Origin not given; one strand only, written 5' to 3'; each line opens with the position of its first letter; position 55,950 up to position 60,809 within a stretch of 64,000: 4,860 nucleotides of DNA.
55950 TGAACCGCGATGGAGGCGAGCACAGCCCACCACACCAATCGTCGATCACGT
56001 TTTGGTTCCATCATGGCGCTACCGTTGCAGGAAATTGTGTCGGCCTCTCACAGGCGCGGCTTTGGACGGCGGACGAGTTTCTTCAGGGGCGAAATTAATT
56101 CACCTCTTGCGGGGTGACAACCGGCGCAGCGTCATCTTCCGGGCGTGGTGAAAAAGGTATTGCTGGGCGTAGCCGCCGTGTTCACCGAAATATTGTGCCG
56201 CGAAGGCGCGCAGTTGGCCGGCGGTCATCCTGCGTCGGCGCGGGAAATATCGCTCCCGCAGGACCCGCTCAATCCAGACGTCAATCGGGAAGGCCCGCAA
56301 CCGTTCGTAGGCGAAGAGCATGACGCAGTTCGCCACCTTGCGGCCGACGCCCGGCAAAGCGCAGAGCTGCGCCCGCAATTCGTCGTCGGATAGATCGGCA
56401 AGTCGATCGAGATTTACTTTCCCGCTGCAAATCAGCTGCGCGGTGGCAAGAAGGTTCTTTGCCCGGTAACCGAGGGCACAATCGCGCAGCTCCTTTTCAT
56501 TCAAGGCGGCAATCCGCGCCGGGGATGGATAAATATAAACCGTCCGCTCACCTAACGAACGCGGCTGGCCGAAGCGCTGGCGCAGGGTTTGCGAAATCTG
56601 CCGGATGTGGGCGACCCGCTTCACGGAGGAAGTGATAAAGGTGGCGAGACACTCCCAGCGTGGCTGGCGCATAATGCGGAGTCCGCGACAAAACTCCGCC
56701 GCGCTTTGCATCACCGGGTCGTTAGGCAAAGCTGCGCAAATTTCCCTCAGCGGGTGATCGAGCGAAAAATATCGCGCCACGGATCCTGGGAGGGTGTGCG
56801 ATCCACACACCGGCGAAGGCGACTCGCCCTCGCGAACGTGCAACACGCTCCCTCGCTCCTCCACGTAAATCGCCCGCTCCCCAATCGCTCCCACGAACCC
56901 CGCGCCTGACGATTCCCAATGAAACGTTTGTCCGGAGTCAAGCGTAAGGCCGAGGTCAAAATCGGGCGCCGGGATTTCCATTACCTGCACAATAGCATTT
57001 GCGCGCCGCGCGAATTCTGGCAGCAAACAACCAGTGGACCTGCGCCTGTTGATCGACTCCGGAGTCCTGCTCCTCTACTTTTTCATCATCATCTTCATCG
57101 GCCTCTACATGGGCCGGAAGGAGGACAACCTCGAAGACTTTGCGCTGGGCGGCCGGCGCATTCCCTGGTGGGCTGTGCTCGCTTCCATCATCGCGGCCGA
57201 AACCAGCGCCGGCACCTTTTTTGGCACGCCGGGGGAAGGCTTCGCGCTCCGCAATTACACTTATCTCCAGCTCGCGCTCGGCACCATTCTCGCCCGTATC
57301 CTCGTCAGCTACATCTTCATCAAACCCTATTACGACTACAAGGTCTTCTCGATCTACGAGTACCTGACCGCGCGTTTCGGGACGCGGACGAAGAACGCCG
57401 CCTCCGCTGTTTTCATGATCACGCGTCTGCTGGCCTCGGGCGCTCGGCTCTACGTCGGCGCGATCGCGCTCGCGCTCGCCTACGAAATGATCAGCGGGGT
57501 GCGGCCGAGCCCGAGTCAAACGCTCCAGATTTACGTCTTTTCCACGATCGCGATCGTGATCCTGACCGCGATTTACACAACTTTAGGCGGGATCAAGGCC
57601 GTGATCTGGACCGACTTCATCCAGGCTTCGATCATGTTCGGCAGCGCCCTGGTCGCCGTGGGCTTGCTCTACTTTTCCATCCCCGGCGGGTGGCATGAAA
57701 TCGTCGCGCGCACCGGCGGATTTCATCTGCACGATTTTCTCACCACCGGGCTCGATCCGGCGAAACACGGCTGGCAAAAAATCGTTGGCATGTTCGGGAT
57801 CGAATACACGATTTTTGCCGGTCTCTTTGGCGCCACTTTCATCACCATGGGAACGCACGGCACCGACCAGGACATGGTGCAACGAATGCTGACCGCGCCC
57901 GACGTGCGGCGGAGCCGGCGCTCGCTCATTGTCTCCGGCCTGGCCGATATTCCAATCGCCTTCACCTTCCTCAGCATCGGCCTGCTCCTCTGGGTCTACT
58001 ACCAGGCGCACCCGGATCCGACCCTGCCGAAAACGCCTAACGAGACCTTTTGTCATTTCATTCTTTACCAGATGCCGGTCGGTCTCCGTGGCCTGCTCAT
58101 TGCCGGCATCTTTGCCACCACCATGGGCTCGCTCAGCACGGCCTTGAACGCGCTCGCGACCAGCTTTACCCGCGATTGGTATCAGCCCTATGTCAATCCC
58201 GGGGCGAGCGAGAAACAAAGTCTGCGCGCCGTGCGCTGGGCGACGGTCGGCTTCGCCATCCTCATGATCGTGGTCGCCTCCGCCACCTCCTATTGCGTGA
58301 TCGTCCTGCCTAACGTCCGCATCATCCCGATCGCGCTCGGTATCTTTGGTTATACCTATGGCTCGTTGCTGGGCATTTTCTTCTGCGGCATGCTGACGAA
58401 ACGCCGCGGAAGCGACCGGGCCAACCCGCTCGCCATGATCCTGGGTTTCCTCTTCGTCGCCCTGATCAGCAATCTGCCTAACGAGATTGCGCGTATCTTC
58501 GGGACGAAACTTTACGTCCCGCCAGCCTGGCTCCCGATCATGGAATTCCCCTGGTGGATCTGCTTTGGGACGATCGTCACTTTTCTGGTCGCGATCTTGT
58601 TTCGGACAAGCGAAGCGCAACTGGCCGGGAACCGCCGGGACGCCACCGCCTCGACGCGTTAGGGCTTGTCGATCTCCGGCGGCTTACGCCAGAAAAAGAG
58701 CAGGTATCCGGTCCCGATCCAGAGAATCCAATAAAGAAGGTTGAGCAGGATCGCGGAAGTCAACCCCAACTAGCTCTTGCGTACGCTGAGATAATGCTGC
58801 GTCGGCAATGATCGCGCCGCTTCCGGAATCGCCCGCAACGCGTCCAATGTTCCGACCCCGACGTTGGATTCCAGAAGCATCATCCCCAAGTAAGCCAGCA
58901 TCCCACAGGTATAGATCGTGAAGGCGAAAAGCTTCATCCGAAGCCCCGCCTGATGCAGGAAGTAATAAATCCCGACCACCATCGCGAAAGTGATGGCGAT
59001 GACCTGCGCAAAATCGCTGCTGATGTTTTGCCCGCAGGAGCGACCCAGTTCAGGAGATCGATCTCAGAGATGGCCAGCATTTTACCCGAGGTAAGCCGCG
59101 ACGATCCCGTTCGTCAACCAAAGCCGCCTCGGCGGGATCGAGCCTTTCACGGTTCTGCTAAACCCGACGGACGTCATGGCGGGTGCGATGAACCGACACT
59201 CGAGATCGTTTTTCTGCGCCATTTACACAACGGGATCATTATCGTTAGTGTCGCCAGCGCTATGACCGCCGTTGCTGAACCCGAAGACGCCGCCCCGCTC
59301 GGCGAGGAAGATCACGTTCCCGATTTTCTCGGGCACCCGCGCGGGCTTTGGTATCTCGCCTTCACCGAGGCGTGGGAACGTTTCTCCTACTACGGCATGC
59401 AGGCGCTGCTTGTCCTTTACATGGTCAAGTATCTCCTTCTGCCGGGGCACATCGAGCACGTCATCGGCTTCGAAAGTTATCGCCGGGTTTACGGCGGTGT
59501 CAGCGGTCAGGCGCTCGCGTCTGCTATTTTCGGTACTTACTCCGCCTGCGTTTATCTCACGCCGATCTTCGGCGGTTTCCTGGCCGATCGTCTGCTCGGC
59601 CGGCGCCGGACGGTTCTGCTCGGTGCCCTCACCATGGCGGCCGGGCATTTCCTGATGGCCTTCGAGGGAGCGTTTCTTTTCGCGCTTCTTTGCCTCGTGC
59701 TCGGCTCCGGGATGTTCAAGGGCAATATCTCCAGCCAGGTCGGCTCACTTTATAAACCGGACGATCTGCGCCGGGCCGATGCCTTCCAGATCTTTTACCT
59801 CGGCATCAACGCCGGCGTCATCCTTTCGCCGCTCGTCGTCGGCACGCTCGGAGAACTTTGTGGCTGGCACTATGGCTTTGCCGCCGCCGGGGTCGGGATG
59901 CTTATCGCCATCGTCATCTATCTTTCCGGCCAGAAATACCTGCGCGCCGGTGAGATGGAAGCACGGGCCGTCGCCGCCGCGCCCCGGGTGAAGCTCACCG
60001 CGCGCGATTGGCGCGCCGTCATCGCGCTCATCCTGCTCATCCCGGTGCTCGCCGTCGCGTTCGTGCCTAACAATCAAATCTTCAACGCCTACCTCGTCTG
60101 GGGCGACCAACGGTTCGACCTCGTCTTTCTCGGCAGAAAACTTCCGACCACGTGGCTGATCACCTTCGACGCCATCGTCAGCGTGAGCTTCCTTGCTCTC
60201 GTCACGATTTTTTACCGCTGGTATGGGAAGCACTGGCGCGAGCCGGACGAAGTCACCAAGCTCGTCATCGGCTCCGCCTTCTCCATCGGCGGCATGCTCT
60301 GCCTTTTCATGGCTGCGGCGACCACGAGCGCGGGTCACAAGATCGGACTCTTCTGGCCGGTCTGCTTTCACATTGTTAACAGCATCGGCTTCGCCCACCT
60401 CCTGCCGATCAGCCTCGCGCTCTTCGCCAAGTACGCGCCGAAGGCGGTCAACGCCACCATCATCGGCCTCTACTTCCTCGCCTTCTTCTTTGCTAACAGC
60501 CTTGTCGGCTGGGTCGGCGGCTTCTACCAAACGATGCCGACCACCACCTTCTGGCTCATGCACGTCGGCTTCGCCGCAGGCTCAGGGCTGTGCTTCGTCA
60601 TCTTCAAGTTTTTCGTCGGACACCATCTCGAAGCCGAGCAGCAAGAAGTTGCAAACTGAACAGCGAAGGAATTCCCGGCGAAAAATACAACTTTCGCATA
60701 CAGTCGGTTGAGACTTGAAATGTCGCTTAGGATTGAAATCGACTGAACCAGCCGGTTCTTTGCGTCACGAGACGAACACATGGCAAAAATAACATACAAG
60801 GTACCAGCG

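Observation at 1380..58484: Hyper-abundant non-palindromic 8/9-mer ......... (rc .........) spread through the core genes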

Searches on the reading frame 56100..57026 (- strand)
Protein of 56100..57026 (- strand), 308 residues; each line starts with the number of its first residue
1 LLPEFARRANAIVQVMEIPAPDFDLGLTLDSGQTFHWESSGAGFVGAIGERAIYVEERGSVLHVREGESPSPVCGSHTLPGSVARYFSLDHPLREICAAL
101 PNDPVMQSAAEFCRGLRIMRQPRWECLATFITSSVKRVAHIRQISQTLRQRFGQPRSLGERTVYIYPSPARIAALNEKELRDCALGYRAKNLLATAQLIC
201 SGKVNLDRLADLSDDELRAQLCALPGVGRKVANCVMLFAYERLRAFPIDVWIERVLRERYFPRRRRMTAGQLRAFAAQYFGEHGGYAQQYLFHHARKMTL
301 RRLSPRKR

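Call 21: search_protein_families(library=pfam, proteins=[window:56100-57026:-], max_evalue=0.00001)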
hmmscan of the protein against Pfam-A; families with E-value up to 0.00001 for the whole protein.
window:56100-57026:- (308 aa): 2 families
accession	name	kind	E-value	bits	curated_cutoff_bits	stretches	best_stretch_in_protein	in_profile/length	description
PF07934.18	OGG_N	-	1e-17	64.8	23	1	18-127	4-115/115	8-oxoguanine DNA glycosylase, N-terminal domain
PF00730.31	HhH-GPD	-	4.8e-07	30.5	26.2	1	133-265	6-92/108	HhH-GPD superfamily base excision DNA repair protein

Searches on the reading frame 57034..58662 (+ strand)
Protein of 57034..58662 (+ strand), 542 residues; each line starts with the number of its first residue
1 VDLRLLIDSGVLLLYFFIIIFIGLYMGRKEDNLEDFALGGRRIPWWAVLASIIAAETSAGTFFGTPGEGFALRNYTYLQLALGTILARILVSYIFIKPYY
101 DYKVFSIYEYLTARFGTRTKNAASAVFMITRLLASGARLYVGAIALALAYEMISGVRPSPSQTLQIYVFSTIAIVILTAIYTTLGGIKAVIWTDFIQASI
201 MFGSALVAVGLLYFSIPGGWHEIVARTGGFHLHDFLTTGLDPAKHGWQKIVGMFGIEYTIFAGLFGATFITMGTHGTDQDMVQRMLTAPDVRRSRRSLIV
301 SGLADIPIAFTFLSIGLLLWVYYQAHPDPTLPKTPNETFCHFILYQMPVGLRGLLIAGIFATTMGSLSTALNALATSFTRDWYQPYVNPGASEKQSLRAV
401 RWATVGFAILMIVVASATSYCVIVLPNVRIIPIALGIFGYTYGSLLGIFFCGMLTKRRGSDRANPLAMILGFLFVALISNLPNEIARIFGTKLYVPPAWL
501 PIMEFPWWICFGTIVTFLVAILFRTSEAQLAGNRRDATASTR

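Call 21: search_protein_families(library=pfam, proteins=[window:57034-58662:+], max_evalue=0.00001)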
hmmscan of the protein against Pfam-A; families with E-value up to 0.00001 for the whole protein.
window:57034-58662:+ (542 aa): 1 family
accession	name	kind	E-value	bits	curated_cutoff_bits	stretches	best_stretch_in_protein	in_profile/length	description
PF00474.23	SSF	-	3.4e-36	125.5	22.8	1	36-419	1-362/406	Sodium:solute symporter family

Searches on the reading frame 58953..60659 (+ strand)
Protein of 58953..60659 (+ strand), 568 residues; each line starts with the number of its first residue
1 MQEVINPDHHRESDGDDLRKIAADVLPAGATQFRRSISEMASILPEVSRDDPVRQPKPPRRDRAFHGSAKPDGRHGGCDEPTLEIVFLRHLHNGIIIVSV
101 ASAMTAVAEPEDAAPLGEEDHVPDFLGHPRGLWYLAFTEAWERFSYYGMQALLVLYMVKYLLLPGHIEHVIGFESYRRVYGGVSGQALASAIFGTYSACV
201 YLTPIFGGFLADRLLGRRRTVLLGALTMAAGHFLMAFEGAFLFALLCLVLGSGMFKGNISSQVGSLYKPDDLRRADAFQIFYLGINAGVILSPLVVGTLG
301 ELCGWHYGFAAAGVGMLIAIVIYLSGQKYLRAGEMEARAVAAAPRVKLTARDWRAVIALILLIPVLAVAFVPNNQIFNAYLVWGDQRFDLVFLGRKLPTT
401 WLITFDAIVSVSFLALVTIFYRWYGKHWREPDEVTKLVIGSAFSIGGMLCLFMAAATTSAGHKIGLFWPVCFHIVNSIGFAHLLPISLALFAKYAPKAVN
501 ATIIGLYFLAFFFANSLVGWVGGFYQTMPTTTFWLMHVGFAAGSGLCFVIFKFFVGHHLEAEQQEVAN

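Call 8: search_protein_families(library=pfam, proteins=[window:58953-60659:+])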
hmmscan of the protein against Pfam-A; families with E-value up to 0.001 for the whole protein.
window:58953-60659:+ (568 aa): 2 families
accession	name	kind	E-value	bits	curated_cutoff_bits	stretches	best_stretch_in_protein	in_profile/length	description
PF00854.27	PTR2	-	5.1e-30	105.1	27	2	219-332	2-127/392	POT family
PF07690.21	MFS_1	-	6e-22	78.5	33.4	1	187-517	32-345/347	Major Facilitator Superfamily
